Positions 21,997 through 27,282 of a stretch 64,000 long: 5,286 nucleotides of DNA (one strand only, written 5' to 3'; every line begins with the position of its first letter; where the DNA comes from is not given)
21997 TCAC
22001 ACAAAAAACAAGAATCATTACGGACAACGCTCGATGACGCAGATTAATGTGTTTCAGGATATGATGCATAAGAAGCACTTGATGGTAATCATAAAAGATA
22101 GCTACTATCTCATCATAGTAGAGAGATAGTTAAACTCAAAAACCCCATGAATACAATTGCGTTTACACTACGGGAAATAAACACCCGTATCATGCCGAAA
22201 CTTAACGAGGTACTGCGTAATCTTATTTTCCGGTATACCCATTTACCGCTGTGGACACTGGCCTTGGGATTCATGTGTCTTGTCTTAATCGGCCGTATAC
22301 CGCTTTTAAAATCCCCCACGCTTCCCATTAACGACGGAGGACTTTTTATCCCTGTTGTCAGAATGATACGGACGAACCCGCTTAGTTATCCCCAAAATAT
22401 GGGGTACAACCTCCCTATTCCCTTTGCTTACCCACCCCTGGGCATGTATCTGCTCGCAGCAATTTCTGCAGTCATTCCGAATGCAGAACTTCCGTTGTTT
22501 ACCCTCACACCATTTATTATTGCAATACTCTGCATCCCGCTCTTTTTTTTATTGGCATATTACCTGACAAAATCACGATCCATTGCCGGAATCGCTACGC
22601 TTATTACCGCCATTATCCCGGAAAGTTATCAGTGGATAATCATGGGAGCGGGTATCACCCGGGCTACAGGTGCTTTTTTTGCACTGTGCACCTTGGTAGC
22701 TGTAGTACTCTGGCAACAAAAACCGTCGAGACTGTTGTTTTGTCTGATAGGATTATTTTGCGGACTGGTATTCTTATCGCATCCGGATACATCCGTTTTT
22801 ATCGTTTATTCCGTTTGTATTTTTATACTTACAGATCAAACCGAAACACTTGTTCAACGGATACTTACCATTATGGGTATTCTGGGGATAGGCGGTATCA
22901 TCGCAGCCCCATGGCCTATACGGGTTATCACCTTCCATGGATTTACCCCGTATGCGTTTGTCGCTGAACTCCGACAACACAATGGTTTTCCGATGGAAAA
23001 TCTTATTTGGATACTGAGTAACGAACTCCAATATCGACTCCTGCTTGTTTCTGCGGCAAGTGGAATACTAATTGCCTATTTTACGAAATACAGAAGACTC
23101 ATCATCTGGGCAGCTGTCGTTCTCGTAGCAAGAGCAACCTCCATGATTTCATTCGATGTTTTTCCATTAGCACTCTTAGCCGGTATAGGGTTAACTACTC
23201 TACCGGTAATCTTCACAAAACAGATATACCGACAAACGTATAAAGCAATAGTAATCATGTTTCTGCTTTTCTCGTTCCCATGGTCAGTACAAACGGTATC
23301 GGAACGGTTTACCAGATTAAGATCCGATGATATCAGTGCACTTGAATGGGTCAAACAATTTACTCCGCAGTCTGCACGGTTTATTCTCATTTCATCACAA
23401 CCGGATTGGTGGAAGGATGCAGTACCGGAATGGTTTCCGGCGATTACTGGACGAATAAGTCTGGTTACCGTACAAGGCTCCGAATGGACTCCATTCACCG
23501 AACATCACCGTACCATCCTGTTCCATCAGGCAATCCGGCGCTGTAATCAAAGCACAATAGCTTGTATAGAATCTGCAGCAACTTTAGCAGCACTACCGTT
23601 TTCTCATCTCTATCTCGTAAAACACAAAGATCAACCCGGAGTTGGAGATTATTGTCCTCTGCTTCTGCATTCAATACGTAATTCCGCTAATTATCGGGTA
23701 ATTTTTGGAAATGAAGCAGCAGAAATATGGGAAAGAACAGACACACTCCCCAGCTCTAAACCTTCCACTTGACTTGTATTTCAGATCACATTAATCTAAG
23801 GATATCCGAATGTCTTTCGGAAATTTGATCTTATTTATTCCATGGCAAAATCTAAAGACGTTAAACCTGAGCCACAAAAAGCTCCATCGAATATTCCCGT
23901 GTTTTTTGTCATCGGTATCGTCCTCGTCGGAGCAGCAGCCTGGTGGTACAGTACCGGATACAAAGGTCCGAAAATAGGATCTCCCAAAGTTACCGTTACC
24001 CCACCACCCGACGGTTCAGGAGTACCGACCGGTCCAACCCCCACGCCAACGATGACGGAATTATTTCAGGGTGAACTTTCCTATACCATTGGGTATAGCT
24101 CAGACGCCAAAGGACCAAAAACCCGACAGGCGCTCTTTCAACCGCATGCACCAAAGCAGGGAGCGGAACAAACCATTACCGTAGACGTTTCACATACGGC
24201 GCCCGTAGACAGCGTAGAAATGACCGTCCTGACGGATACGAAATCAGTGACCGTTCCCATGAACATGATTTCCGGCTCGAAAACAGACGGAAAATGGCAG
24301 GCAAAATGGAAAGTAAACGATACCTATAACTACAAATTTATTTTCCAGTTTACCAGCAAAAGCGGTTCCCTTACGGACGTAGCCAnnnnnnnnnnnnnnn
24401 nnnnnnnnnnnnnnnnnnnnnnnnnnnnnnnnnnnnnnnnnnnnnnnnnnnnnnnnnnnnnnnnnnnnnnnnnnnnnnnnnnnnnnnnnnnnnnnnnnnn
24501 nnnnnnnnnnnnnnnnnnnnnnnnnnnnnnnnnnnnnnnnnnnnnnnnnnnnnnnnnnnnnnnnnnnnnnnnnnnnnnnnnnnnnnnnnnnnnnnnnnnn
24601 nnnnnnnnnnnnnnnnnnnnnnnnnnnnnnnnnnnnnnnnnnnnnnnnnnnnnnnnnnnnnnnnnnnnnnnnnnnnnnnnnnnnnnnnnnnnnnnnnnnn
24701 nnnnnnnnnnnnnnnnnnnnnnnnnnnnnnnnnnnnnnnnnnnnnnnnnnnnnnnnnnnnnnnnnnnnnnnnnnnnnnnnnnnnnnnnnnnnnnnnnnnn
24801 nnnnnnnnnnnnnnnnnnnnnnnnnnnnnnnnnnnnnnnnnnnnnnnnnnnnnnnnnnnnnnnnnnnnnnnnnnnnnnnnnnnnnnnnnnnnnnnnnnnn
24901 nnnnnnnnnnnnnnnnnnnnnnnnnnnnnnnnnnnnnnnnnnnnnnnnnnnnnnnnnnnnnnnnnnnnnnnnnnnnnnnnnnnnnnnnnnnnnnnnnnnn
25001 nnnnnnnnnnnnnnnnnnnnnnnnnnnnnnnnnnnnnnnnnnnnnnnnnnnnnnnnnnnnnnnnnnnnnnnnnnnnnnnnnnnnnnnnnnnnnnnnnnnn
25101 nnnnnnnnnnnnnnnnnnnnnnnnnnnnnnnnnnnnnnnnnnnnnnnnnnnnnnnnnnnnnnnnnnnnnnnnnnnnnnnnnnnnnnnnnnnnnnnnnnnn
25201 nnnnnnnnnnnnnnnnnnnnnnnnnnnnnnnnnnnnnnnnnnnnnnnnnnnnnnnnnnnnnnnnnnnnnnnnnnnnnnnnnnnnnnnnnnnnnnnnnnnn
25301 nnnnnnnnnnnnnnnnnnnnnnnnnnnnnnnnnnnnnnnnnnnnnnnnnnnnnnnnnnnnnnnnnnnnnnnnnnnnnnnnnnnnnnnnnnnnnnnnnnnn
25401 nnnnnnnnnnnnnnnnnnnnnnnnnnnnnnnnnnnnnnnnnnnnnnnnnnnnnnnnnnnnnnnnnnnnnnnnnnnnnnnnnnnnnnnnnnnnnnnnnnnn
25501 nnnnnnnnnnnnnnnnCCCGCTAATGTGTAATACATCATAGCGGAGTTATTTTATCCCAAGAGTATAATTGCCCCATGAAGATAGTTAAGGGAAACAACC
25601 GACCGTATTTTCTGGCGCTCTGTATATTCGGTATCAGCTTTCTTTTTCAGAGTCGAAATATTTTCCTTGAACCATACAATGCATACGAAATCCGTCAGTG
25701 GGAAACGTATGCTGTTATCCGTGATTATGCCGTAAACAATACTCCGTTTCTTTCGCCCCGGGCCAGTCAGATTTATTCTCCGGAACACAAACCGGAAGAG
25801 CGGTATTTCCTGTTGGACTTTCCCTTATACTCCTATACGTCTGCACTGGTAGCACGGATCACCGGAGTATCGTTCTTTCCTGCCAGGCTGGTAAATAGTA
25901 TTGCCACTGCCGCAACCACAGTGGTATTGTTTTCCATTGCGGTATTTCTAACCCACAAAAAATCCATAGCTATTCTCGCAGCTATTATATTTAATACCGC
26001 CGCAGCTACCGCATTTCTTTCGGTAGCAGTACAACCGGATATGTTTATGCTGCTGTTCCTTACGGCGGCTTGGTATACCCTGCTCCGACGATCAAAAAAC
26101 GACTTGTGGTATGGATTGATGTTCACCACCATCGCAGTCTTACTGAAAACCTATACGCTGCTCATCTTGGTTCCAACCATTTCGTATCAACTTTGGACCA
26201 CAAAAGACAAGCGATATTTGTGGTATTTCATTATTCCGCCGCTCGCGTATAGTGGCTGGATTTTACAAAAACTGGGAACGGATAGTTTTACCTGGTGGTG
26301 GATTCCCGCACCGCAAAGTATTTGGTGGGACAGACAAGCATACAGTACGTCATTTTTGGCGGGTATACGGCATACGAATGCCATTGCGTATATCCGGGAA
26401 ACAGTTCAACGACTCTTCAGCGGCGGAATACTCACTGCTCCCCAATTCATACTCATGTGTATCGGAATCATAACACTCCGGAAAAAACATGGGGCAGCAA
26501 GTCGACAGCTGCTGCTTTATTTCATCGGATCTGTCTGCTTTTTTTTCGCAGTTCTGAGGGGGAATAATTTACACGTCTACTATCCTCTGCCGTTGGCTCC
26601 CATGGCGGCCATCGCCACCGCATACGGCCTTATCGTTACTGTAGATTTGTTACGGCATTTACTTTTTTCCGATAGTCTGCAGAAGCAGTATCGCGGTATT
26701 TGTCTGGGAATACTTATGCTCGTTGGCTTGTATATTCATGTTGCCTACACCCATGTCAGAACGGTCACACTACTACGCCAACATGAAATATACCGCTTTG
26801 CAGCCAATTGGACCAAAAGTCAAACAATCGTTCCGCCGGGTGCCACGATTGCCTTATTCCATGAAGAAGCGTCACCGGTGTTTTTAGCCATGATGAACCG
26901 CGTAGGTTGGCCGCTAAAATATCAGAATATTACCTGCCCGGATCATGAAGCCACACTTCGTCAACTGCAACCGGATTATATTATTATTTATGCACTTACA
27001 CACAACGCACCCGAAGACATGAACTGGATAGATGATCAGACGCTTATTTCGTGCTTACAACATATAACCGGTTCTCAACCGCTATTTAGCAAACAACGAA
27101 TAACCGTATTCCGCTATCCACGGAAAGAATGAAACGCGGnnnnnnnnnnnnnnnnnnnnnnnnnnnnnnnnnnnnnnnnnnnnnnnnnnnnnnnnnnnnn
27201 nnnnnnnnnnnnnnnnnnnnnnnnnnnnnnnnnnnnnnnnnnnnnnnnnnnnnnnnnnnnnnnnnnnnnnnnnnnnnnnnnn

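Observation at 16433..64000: Unusually dense glycosylation machinery: 10 or more GT-C-like membrane proteins, five GT2s and a modified-sugar pathway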

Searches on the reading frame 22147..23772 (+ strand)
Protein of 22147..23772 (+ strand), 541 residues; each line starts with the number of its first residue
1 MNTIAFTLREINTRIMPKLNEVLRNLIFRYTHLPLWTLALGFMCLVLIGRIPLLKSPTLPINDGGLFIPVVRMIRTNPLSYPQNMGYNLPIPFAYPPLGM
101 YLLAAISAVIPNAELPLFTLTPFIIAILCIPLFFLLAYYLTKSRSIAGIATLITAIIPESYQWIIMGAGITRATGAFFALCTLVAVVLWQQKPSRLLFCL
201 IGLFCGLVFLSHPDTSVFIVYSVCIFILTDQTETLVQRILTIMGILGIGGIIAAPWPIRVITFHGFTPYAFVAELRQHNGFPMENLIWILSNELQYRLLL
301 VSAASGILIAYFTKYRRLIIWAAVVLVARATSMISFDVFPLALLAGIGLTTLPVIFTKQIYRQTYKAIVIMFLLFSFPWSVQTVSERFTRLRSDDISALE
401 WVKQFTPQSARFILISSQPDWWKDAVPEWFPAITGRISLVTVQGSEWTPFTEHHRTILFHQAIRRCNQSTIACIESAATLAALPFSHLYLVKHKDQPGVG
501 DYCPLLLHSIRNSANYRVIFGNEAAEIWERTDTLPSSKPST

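Call 4: search_protein_families(library=pfam, proteins=[window:22147-23772:+], max_evalue=0.01)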
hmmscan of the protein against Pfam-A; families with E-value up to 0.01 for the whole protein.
window:22147-23772:+ (541 aa): 1 family
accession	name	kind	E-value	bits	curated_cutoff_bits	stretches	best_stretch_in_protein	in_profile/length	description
PF13231.12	PMT_2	-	0.00033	21.3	26.1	1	96-256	3-157/160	Dolichyl-phosphate-mannose-protein mannosyltransferase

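Call 11: search_protein_families(library=ncbifam, proteins=[window:22147-23772:+], max_evalue=1)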
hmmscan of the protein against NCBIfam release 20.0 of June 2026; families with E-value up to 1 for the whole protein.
window:22147-23772:+ (541 aa): 0 families

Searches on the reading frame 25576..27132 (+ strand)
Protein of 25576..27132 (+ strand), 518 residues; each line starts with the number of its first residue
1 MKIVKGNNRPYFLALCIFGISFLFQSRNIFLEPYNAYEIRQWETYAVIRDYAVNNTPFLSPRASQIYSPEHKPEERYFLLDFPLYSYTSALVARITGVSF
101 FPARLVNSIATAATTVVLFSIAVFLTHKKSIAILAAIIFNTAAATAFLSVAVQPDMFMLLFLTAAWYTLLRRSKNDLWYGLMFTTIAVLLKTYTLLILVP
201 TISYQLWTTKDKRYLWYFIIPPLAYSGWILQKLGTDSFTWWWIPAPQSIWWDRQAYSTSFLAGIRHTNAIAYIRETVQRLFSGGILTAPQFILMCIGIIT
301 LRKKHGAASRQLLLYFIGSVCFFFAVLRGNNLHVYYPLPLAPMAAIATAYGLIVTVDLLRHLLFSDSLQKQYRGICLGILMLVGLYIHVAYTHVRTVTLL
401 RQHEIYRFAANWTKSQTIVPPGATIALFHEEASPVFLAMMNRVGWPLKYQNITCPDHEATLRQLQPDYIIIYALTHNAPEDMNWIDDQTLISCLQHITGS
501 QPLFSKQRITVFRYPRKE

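Call 4: search_protein_families(library=pfam, proteins=[window:25576-27132:+], max_evalue=0.01)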
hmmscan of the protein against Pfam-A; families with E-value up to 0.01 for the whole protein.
window:25576-27132:+ (518 aa): 2 families
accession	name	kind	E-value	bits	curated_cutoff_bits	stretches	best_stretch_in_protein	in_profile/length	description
PF13231.12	PMT_2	-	1.6e-11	45.1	26.1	1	83-213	4-136/160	Dolichyl-phosphate-mannose-protein mannosyltransferase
PF02366.24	PMT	-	0.00057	20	22.7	1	85-208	66-199/245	Dolichyl-phosphate-mannose-protein mannosyltransferase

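Call 11: search_protein_families(library=ncbifam, proteins=[window:25576-27132:+], max_evalue=1)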
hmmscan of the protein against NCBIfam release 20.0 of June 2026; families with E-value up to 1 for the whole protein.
window:25576-27132:+ (518 aa): 0 families
